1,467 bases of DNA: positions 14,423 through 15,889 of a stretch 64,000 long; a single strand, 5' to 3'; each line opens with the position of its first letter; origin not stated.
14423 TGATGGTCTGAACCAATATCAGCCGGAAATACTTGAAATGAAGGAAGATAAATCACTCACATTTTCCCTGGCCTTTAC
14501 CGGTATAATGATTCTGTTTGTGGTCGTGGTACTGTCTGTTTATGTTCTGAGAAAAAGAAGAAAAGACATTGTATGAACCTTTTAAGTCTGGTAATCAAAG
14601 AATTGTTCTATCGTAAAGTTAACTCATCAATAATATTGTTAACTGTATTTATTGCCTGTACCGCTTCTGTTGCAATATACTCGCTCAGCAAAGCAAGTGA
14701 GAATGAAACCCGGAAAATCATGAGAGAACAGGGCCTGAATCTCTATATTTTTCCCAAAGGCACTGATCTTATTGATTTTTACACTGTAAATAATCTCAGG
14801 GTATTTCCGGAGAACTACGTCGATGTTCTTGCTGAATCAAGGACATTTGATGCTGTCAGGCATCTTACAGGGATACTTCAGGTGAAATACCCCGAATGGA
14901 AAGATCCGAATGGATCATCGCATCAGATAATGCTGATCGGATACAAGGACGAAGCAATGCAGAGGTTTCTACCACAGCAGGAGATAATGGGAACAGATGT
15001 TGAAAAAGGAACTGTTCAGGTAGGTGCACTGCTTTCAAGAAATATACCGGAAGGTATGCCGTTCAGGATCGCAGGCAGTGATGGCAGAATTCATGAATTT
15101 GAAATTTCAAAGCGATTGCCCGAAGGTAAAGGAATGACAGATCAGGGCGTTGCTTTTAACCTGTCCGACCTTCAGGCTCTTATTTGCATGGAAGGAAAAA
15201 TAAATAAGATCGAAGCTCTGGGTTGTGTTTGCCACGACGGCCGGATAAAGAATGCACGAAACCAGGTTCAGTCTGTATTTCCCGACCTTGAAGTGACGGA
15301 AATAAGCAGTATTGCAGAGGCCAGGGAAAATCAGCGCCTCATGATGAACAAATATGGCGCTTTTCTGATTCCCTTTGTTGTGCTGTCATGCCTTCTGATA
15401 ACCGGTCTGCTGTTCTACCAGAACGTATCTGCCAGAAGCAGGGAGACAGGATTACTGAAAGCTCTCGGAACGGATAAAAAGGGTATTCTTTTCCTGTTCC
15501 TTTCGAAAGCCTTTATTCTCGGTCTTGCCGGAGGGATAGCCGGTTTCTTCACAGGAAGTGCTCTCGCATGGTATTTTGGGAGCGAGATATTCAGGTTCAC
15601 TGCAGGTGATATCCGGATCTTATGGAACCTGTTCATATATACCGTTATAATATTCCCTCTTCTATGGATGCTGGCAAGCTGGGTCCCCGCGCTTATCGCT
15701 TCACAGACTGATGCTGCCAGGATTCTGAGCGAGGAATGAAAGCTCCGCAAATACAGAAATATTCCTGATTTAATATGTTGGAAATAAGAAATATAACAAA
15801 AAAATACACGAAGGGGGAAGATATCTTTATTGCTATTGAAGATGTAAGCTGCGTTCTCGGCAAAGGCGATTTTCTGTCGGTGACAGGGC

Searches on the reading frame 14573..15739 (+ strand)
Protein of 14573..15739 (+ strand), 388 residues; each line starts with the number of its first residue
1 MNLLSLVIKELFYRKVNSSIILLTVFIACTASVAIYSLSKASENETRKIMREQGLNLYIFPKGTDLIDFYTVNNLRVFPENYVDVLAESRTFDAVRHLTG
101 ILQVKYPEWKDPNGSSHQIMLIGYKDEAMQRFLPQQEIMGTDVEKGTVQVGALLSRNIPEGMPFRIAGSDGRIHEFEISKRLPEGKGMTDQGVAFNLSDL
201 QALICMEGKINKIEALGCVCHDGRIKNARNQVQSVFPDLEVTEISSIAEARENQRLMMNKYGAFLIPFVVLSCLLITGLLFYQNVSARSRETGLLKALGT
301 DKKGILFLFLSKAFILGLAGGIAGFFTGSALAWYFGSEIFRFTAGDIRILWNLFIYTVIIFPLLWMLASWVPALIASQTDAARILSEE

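Call 43: search_protein_families(library=pfam, proteins=[window:14573-15739:+])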
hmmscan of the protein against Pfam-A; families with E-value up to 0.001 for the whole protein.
window:14573-15739:+ (388 aa): 1 family
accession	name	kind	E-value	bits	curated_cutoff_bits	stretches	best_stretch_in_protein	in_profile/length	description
PF02687.27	FtsX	-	5.2e-15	56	25.5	1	265-378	3-117/120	FtsX-like permease C-terminal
